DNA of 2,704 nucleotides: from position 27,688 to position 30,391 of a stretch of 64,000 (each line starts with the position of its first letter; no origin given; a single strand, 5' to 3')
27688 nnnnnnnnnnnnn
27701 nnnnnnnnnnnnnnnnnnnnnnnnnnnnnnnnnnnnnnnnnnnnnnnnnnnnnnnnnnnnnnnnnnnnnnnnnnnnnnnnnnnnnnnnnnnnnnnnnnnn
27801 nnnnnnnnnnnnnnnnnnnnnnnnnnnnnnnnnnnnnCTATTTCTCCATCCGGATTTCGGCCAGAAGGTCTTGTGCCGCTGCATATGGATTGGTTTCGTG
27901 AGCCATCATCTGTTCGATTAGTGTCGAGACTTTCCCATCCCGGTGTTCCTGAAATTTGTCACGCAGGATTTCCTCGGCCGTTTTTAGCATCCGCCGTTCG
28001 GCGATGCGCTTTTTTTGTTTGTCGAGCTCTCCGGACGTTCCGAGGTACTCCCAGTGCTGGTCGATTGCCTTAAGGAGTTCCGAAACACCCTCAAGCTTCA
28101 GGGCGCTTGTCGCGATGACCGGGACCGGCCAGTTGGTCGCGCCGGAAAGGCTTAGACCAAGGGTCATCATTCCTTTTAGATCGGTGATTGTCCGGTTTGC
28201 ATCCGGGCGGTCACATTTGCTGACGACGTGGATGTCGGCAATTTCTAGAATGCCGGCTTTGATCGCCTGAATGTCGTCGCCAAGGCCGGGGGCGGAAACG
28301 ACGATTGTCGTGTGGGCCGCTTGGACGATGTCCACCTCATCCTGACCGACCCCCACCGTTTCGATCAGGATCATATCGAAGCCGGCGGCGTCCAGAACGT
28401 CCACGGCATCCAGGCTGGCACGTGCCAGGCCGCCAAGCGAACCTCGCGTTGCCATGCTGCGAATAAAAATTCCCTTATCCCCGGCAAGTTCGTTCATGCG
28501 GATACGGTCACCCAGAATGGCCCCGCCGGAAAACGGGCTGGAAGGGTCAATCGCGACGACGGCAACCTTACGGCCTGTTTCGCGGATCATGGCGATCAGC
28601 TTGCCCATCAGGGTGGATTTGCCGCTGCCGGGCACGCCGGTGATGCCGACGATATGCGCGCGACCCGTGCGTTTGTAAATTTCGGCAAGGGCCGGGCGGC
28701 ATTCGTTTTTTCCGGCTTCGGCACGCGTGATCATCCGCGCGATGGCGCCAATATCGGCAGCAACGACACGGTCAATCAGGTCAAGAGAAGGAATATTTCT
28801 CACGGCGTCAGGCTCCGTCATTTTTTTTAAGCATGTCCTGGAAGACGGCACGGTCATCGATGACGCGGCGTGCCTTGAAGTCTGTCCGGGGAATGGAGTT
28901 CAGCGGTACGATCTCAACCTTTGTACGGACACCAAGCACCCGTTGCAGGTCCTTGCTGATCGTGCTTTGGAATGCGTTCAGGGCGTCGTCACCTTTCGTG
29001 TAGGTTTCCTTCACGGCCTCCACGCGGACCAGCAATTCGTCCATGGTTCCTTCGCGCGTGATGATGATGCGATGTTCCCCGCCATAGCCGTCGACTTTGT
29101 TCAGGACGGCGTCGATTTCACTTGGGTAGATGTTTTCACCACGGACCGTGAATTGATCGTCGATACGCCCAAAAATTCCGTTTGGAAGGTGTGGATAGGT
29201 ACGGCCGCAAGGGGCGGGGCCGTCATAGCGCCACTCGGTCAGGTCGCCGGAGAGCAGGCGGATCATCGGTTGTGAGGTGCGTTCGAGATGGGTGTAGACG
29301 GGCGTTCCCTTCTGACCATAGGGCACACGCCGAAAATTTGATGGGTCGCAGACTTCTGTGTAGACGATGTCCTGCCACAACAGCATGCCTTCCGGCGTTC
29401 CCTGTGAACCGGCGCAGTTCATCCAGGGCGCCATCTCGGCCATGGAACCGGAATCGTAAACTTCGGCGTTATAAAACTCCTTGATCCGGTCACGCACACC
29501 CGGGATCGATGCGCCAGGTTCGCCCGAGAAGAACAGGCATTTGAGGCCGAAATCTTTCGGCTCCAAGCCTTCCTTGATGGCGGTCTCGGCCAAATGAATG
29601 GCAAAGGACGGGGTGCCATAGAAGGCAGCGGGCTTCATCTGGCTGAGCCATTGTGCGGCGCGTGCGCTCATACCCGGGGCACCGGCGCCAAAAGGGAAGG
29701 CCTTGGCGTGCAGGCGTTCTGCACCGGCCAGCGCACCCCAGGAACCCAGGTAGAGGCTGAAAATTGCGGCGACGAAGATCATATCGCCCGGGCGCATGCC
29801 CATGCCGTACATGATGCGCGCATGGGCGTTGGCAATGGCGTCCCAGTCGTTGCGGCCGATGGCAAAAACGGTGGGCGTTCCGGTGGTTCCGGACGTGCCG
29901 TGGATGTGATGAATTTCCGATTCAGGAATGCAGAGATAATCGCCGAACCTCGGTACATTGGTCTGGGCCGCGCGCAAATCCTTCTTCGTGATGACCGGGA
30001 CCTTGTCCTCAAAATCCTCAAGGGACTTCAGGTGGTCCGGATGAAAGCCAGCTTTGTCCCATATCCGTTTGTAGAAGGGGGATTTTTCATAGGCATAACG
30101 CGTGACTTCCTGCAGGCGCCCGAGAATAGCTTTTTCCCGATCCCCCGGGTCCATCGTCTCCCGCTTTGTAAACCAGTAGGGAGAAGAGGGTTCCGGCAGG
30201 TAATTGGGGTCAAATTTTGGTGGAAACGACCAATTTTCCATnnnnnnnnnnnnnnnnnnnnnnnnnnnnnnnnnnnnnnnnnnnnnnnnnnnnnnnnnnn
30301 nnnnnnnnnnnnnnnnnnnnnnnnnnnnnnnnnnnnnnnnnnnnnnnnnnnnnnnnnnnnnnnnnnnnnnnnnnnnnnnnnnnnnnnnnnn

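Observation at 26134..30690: Split B12 acyl-CoA mutase operon whose specificity residues match 2-hydroxyisobutyryl-CoA mutase (HcmA/HcmB + MeaH + PaaK-like ligase)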

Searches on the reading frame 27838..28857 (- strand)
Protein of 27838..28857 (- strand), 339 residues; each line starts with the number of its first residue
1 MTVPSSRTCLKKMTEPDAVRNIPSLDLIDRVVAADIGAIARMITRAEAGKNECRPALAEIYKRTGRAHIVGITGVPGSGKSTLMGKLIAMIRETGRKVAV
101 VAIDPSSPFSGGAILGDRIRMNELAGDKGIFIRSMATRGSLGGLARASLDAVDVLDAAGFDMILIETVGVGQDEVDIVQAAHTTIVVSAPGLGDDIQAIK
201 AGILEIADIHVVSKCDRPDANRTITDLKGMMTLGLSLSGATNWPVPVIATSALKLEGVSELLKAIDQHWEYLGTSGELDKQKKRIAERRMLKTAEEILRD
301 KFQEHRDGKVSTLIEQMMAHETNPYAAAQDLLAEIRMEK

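Call 8: search_protein_families(library=ncbifam, proteins=[window:27838-28857:-])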
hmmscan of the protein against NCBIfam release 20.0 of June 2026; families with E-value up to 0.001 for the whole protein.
window:27838-28857:- (339 aa): 17 families
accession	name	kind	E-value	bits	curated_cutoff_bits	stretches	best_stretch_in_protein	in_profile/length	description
TIGR00750.1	lao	equivalog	1.2e-100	336.6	240.75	1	36-331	3-298/300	methylmalonyl Co-A mutase-associated GTPase MeaB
NF006958.0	PRK09435.1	equivalog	2.3e-76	256.9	329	1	26-336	12-329/333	methylmalonyl Co-A mutase-associated GTPase MeaB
NF045497.1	IsobCoAmut_IcmF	equivalog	9.5e-43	146.2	1500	1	30-289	148-414/1076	fused isobutyryl-CoA mutase/GTPase IcmF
NF006746.0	PRK09270.1-5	subfamily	4.9e-07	28.9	250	1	65-104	19-58/210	nucleoside/nucleotide kinase family protein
TIGR00073.1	hypB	equivalog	2.7e-06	27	121.2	1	67-267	30-212/217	hydrogenase nickel incorporation protein HypB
NF006743.0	PRK09270.1-2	equivalog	3.5e-06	26.2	227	1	61-104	22-63/217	nucleoside/nucleotide kinase family protein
TIGR00064.1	ftsY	equivalog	4.7e-06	26.1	260.7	1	57-177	70-179/279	signal recognition particle-docking protein FtsY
NF006744.0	PRK09270.1-3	equivalog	0.00014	21.3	281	1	47-102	7-59/213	nucleoside/nucleotide kinase family protein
NF041053.1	CobW_rel_Se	equivalog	0.00016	21.4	180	0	68-122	2-57/195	CobW-related selenoprotein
NF003661.0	PRK05291.1-3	equivalog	0.00023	20.7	380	0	152-306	266-407/448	tRNA uridine-5-carboxymethylaminomethyl(34) synthesis GTPase MnmE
NF010340.0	PRK13768.1-2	equivalog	0.00026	20.9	293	0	69-106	5-42/265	GTPase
NF000908.1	PRK00089.1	equivalog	0.00031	20.1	237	0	66-101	2-31/291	GTPase Era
NF008955.0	PRK12297.1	equivalog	0.00033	19.7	406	0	194-306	264-363/429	GTPase ObgE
NF010248.0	PRK13695.1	equivalog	0.00037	20.3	156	1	70-99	6-35/180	NTPase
TIGR00959.1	ffh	equivalog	0.0005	19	473.2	1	62-129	94-164/428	signal recognition particle protein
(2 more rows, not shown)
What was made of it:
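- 27838..28803 (-): meaH, a MeaB-type G-protein chaperone of the mutase. The longest ORF runs to 28857; the likely start is the GTG at 28803, giving 321 aa. TIGR00750 MeaB scores 336.6 bits against a cut-off of 240.75 (call 8).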

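Call 9: search_protein_families(library=pfam, proteins=[window:27838-28857:-])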
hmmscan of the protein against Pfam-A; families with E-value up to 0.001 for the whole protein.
window:27838-28857:- (339 aa): 13 families
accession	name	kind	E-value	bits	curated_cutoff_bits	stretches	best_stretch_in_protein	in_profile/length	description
PF03308.22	MeaB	-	5.2e-92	308.1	23.1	1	40-304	2-270/273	Methylmalonyl Co-A mutase-associated GTPase MeaB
PF00009.33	GTP_EFTU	-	3e-07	30.6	26.5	0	205-269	121-186/188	Elongation factor Tu GTP binding domain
PF03029.23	ATP_bind_1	-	5.6e-07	30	27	1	72-107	1-36/240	Conserved hypothetical ATP binding protein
PF02492.25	cobW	-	1.4e-06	28.5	20.7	1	69-226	2-164/180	CobW/HypB/UreG, nucleotide-binding domain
PF00448.28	SRP54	-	4.3e-06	27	22.7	1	70-180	4-104/196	SRP54-type protein, GTPase domain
PF13604.12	AAA_30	-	7.3e-05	23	27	1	66-103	17-54/191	AAA domain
PF01656.29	CbiA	-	0.00013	22.4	25.4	1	77-229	9-54/125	CobQ/CobB/MinD/ParA nucleotide binding domain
PF03205.20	MobB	-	0.00018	21.9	26.6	1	69-102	1-34/133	Molybdopterin guanine dinucleotide synthesis protein B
PF03266.21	NTPase_1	-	0.00028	21.2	23.9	1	70-99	2-31/168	NTPase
PF13238.12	AAA_18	-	0.00029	21.7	29.4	0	70-90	1-21/128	AAA domain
PF24883.2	NPHP3_N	-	0.00048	20.8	24.8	1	62-104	17-59/164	Nephrocystin 3, N-terminal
PF13191.12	AAA_16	-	0.00056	20.9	32.6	0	57-106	12-63/167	AAA ATPase domain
PF20720.3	nSTAND3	-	0.00083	19.5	27.2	0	59-100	9-50/155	Novel STAND NTPase 3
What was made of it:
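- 27838..28803 (-): Pfam MeaB scores 308 bits (call 9).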

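Call 13: search_solved_structures(query=window:27838-28857:-, show_alignments=1)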
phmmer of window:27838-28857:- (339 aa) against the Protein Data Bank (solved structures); distinct sequences matched with E-value up to 0.001: 16.
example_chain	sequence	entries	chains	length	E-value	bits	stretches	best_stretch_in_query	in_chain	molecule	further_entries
8dpb_A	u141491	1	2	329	1.9e-52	181.8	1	22-310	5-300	Methylmalonyl-CoA mutase accessory protein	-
2qm7_A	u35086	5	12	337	5.9e-52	180.2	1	22-311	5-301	GTPase/ATPase | Methylmalonyl-CoA mutase accessory protein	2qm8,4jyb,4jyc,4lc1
6cum_A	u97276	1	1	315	6e-52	180.2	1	16-301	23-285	LAO/AO transport system ATPase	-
3md0_A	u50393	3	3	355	1.6e-50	175.5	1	30-332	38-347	Arginine/ornithine transport system ATPase | Probable GTPase Rv1496/MT1543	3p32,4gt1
3tk1_A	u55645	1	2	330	3.9e-50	174.2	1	26-286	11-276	Membrane ATPase/protein kinase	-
3nxs_A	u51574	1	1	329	4.8e-49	170.6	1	26-332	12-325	LAO/AO transport system ATPase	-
2p67_A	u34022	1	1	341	1.4e-44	156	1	60-303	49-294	LAO/AO transport system kinase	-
2www_A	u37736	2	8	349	2e-43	152.2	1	67-332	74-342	METHYLMALONIC ACIDURIA TYPE A PROTEIN, MITOCHONDRIAL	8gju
4xc6_A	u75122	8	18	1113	1.5e-31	113.1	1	17-232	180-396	Isobutyryl-CoA mutase fused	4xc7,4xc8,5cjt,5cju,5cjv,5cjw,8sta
8ssl_A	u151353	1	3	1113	1.1e-30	110.3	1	17-232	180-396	Fused isobutyryl-CoA mutase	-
6y32_B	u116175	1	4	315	1.1e-05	28.2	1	62-192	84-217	Signal recognition particle receptor subunit alpha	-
5l3q_B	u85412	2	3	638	3.7e-05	26.5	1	62-192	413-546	Signal recognition particle receptor subunit alpha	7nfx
7obq_y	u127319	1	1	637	3.9e-05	26.4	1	62-192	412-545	SRP receptor subunit alpha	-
6frk_y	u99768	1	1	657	4.1e-05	26.3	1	62-192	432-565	SRP receptor alpha subunit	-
2hf8_A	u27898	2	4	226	0.0002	24.1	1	72-265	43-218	Probable hydrogenase nickel incorporation protein hypB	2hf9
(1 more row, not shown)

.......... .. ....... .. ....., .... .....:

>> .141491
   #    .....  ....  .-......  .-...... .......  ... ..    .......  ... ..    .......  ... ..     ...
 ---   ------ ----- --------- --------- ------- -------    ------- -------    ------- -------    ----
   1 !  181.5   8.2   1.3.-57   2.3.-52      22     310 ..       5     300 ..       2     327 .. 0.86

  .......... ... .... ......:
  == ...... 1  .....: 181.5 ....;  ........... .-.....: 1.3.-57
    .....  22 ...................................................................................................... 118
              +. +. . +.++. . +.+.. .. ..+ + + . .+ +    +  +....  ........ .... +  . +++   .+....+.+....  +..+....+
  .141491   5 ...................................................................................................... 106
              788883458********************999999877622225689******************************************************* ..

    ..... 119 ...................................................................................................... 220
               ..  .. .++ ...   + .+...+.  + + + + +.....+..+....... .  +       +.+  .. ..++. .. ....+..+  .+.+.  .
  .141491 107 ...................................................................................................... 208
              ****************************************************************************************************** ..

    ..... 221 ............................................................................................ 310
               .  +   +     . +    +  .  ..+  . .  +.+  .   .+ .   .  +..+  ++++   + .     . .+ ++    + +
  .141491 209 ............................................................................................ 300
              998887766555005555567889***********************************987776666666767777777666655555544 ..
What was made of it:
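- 27838..28803 (-): PDB MeaB 8DPB/2QM7 give E about 1e-52 (call 13).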

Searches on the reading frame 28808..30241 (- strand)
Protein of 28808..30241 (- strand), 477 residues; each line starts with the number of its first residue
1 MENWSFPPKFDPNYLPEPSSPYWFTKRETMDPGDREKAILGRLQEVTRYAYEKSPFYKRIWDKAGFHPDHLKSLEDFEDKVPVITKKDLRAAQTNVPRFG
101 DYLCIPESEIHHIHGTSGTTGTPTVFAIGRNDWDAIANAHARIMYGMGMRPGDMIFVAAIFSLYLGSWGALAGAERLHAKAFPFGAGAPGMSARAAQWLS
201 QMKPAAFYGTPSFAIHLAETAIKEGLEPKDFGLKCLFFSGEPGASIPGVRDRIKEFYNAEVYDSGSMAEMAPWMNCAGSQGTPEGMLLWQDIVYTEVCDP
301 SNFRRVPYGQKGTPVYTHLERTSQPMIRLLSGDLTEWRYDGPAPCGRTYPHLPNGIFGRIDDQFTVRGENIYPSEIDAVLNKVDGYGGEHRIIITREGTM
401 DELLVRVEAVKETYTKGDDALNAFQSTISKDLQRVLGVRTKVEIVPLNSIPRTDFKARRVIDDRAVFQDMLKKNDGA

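Call 8: search_protein_families(library=ncbifam, proteins=[window:28808-30241:-])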
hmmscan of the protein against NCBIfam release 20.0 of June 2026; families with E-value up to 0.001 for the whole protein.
window:28808-30241:- (477 aa): 11 families
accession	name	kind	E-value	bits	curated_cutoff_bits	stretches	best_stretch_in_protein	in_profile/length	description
TIGR02155.1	PA_CoA_ligase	equivalog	7.2e-75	252.1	646.3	1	37-464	10-422/422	phenylacetate--CoA ligase PaaK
NF041878.1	paak_haloarch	equivalog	3.4e-68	230.2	700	1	37-464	15-427/427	phenylacetate--CoA ligase PaaK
NF053551.1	FlxY_rubin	equivalog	2.5e-41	141.8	520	1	42-456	16-411/424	flexirubin biosynthesis putative acyl-CoA ligase FlxY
TIGR03335.1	F390_ftsA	equivalog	2.3e-36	125.5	458.7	1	26-430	5-403/445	coenzyme F390 synthetase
NF045666.1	DVU1553_fam_AMP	equivalog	2.6e-27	95.8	300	1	29-352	17-324/331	DVU_1553 family AMP-dependent CoA ligase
NF041217.1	BagE_FevW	exception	2.4e-22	79.5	800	1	79-459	45-401/424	bagremycin/ferroverdin synthetase BagE/FevW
NF006624.1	PRK09192.1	subfamily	2.9e-06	25.9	600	1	356-454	452-547/567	fatty acyl-AMP ligase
TIGR01733.1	AA-adenyl-dom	subfamily_domain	4.4e-06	25.7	317.4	0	356-385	374-403/409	amino acid adenylation domain-containing protein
NF005850.0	PRK07768.1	subfamily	2.2e-05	22.9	572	1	356-454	432-530/545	long-chain-fatty-acid--CoA ligase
NF004510.0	PRK05851.1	equivalog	3.8e-05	22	621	0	356-458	413-512/525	long-chain-fatty acid--ACP ligase MbtM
NF004509.1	PRK05850.1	subfamily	0.00015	20.2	775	1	356-459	456-561/578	fatty-acid--AMP ligase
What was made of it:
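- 28808..30241 (-): hcl, 2-hydroxyisobutyrate-CoA ligase (PaaK-like fold), 477 aa. It is below the PaaK equivalog cut-off, 252 against 646 (call 8).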

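Call 9: search_protein_families(library=pfam, proteins=[window:28808-30241:-])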
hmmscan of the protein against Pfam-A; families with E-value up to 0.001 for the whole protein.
window:28808-30241:- (477 aa): 2 families
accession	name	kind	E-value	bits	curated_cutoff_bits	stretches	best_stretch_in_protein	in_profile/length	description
PF14535.12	AMP-binding_C_2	-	1.1e-25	90.2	25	1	368-464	1-96/96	AMP-binding enzyme C-terminal domain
PF00501.34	AMP-binding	-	5.5e-05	22.6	29.9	1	116-312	170-370/384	AMP-binding enzyme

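Call 12: search_solved_structures(query=window:28808-30241:-, show_alignments=1)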
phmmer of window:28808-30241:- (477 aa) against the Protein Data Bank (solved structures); distinct sequences matched with E-value up to 0.001: 10.
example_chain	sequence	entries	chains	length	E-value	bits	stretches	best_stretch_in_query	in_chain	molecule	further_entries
6hdw_A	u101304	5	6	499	1.8e-234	782.2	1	1-470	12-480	2-hydroxyisobutyryl-CoA synthetase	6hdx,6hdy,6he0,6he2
2y27_A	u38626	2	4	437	2.8e-64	220.9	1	37-464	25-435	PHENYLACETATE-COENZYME A LIGASE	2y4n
4r1l_A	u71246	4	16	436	1.8e-62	214.9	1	19-464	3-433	Phenylacetate-coenzyme A ligase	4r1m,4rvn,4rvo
2y4o_A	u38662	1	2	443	2.2e-61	211.3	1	28-464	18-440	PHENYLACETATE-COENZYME A LIGASE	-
6wuq_A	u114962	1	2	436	1.7e-17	66.6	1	39-461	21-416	AjiA1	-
9s3l_A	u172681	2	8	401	1.7e-14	56.6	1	62-413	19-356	Phenylacetate-CoA ligase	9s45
6siw_A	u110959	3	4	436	1.1e-11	47.4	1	53-352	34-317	PaaK-like ligase (AMP-dependent synthetase and ligase) | AMP-dependent synthetase and ligase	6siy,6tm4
6siw_B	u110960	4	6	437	1.1e-11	47.4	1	53-352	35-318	PaaK-like ligase (AMP-dependent synthetase and ligase) | AMP-dependent synthetase and ligase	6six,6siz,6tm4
3lax_A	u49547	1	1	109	6.6e-09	38.2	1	360-467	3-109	Phenylacetate-coenzyme A ligase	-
3pbk_A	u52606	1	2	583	0.00091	21.3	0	356-455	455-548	Fatty Acyl-Adenylate Ligase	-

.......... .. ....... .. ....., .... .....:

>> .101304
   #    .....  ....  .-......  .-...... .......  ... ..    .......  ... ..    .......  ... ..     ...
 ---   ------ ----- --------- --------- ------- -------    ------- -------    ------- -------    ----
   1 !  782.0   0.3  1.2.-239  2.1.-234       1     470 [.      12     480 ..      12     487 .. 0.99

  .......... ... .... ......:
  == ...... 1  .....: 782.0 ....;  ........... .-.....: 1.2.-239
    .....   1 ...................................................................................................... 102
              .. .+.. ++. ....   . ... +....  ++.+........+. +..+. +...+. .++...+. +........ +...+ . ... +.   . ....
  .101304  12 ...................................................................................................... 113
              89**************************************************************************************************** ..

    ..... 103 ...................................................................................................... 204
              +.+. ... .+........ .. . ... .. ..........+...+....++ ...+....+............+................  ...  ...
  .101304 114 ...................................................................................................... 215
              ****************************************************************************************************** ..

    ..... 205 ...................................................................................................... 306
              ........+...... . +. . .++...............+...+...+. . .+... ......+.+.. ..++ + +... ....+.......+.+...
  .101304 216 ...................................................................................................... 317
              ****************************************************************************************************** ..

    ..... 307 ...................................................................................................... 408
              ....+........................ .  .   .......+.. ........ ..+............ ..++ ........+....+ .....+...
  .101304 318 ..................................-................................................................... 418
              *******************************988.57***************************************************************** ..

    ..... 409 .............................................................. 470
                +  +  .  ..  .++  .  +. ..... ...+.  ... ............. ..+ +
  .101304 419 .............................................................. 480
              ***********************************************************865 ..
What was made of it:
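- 28808..30241 (-): PDB 6HDW (2-hydroxyisobutyryl-CoA synthetase) scores 782 bits over residues 1-470, against 221 bits for PaaK 2Y27 (call 12).
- On 2-HIBA-CoA ligase (HCL): 782 bits against 6HDW and 221 against PaaK 2Y27 (call 12).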
